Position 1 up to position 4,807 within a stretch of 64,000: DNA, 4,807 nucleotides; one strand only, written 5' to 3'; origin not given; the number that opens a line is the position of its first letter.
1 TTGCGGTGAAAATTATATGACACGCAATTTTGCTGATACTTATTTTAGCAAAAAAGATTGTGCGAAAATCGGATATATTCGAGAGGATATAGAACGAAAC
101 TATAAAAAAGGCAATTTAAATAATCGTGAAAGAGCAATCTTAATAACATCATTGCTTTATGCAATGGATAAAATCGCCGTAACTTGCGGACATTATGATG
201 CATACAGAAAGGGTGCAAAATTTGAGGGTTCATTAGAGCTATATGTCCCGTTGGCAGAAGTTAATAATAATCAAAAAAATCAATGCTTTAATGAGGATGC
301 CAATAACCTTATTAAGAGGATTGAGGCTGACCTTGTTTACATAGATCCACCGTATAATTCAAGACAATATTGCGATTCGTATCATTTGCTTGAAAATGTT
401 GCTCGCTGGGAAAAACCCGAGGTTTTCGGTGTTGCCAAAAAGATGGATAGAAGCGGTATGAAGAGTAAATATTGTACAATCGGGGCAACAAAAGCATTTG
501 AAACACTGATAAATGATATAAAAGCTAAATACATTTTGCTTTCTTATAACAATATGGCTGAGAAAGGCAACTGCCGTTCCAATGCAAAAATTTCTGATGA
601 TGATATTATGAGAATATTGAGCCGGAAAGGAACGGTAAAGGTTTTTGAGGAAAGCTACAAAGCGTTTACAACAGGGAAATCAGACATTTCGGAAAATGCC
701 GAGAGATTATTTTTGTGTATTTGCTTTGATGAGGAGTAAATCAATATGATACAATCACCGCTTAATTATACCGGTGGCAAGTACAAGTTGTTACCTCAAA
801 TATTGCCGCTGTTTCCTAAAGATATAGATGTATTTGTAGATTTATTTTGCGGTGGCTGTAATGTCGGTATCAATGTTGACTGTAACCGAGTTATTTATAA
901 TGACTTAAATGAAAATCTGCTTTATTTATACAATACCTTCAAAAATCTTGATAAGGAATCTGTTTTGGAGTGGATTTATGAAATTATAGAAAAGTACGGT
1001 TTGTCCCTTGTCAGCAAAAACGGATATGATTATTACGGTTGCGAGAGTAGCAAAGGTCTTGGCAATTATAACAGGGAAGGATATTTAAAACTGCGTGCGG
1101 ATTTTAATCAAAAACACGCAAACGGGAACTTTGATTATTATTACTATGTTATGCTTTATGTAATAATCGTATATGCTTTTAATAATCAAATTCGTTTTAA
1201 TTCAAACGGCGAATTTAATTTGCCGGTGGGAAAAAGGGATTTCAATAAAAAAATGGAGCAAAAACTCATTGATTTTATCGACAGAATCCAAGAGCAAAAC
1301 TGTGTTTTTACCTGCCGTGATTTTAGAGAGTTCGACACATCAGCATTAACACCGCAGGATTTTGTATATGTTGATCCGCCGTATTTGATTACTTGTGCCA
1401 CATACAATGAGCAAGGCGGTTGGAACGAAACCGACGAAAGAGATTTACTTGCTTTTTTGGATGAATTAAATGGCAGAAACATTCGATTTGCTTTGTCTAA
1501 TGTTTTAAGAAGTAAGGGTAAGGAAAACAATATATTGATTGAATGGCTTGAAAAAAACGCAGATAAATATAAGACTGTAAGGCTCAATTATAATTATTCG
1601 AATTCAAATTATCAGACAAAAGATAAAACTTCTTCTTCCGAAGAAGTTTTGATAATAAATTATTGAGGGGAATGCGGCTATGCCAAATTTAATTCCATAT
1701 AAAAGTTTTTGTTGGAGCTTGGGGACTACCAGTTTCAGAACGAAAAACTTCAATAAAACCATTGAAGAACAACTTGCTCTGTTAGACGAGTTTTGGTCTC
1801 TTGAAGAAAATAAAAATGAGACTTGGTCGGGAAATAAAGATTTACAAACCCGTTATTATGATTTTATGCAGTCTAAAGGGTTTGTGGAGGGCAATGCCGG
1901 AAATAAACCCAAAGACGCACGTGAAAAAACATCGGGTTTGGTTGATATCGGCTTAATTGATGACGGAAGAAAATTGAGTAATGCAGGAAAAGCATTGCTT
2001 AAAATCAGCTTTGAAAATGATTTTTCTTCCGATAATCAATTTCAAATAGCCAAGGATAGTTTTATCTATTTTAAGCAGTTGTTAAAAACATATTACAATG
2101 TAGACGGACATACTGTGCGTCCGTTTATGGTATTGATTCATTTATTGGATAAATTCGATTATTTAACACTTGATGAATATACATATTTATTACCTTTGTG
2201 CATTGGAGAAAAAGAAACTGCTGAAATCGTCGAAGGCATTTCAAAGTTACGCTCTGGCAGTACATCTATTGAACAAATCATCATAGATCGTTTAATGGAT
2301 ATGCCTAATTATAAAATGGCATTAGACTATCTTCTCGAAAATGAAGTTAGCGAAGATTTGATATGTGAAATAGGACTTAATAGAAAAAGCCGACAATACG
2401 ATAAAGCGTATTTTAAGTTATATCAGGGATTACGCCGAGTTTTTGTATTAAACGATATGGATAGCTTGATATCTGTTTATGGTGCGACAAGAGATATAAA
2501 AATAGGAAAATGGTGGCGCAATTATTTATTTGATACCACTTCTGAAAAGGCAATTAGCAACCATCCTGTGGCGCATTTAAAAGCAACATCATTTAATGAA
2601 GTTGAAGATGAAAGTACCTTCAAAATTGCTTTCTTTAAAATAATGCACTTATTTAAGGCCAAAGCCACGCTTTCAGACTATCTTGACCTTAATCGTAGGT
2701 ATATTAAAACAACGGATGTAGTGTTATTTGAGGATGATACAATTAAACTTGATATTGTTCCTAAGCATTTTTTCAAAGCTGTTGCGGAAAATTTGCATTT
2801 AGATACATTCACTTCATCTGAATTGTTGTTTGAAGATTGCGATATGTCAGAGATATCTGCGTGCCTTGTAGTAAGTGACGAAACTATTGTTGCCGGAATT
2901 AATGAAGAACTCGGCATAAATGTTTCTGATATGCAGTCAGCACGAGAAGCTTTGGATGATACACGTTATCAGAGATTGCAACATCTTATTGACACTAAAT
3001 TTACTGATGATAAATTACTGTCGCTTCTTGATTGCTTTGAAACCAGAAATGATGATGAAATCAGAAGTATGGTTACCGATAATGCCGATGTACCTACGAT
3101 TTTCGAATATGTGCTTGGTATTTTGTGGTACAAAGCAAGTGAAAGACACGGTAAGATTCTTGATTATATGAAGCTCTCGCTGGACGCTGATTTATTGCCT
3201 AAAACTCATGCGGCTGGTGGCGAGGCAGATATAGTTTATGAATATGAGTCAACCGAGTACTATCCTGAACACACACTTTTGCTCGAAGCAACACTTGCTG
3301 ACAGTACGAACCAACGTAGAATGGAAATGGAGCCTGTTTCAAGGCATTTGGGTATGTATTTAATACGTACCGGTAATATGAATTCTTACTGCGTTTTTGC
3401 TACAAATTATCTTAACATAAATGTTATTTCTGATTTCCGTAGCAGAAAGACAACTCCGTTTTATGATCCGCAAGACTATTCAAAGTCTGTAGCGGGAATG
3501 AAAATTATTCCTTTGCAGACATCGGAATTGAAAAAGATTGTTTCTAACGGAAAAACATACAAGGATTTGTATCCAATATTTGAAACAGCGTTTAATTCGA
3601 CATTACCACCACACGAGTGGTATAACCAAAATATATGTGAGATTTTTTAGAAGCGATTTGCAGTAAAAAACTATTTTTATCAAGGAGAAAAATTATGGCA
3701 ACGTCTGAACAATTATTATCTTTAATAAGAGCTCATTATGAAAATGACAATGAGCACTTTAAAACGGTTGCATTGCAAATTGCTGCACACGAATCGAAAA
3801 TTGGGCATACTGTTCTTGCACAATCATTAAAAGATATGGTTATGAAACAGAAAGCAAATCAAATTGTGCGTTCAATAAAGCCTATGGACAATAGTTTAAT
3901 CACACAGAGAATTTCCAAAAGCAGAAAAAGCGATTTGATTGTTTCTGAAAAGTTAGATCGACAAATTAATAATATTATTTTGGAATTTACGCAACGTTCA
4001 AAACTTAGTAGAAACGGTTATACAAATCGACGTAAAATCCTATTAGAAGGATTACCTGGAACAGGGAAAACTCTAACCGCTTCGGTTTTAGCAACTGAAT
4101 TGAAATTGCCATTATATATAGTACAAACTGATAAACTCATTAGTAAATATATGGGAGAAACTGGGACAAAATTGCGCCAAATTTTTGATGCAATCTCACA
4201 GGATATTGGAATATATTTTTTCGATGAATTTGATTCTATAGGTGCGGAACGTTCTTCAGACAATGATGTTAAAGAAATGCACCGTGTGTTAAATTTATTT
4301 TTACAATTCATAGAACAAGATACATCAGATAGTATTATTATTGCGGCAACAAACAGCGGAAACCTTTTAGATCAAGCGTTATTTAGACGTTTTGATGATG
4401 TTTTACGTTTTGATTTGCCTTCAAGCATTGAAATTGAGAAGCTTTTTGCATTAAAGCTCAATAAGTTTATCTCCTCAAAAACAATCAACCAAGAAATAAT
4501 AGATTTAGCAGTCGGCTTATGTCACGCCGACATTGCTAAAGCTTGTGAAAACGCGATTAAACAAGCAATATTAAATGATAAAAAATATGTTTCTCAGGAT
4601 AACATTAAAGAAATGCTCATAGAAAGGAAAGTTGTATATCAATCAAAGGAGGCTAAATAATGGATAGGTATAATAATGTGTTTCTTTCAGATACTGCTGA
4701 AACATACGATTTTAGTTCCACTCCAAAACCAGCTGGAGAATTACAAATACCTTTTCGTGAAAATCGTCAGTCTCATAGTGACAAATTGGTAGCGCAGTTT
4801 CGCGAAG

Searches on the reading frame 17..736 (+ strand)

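Call 68: search_protein_families(library=padloc, proteins=[window:17-736:+], max_evalue=0.00001)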
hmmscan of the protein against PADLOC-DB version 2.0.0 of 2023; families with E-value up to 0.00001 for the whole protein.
window:17-736:+ (240 aa): 11 families
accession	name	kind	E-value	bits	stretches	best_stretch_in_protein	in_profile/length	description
PDLC03292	MTase_II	-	1.9e-112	374.8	1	1-240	172-411/722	Type II methyltransferase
PDLC03373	MTase_II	-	6.8e-85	283.5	1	2-234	105-335/339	Type II methyltransferase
PDLC03372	MTase_II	-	1.4e-53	180.4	1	3-233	30-254/259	Type II methyltransferase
PDLC03287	MTase_II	-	4.8e-48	162.4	1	8-231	113-329/646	Type II methyltransferase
PDLC03257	MTase_II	-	4.4e-45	152.4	1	8-227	121-329/343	Type II methyltransferase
PDLC03298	MTase_II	-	3.4e-36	123.1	1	8-220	107-308/362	Type II methyltransferase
PDLC03345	MTase_II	-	3.7e-28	96.2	1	9-228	148-384/581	Type II methyltransferase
PDLC03720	oMTase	-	5.2e-20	70.4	1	8-231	109-318/326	orphan methyltransferase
PDLC03342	MTase_II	-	6.6e-17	59.7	1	16-206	143-341/383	Type II methyltransferase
PDLC03385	MTase_II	-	2.5e-15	54.6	1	68-233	183-332/336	Type II methyltransferase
PDLC03261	MTase_II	-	2.1e-10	37.5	1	3-220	402-624/643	Type II methyltransferase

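Call 69: search_protein_families(library=pfam, proteins=[window:17-736:+], max_evalue=0.01)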
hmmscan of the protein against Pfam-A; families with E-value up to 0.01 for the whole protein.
window:17-736:+ (240 aa): 2 families
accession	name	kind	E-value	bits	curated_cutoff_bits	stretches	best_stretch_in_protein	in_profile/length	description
PF02086.21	MethyltransfD12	-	1.1e-19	71.6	22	1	18-176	98-241/253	D12 class N6 adenine-specific DNA methyltransferase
PF03602.21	Cons_hypoth95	-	0.00083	19.5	24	1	85-137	90-147/182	Conserved hypothetical protein 95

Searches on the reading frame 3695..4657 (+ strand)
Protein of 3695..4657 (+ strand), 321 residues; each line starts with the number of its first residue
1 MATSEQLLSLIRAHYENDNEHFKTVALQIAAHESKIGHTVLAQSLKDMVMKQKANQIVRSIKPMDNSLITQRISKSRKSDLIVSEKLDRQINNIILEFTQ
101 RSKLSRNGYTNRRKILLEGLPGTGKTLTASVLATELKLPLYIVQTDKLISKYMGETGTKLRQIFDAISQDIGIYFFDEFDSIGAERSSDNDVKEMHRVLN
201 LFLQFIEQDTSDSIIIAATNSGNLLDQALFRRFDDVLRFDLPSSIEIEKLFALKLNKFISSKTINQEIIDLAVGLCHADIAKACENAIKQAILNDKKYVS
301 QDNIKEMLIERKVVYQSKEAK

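Call 67: search_protein_families(library=pfam, proteins=[window:3695-4657:+])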
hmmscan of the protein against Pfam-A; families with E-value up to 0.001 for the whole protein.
window:3695-4657:+ (321 aa): 3 families
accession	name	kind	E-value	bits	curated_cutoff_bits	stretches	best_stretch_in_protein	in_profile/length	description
PF00004.35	AAA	-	5.4e-28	98.5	21.2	1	115-240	1-130/131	ATPase family associated with various cellular activities (AAA)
PF20720.3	nSTAND3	-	4e-05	23.8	27.2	1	110-219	15-110/155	Novel STAND NTPase 3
PF13671.12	AAA_33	-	0.00024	21.8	27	1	115-186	2-47/143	AAA domain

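Call 68: search_protein_families(library=padloc, proteins=[window:3695-4657:+], max_evalue=0.00001)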
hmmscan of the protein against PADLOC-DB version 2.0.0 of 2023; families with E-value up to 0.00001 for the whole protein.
window:3695-4657:+ (321 aa): 6 families
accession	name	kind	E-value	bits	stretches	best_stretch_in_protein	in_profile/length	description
PDLC02196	IetA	-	1e-67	227.2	1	1-314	1-324/374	-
PDLC04232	IetA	-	2.3e-62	209.3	1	1-316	1-321/330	-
PDLC02195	IetA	-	1.8e-49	167.1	1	76-310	101-336/395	-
PDLC04231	IetA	-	4.4e-39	132.8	1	1-249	1-254/262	-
PDLC00914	TRIP13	-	3.5e-13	47.7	1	110-271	69-247/302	TRIP13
PDLC00915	TRIP13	-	3.2e-12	44.5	1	79-259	29-228/302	TRIP13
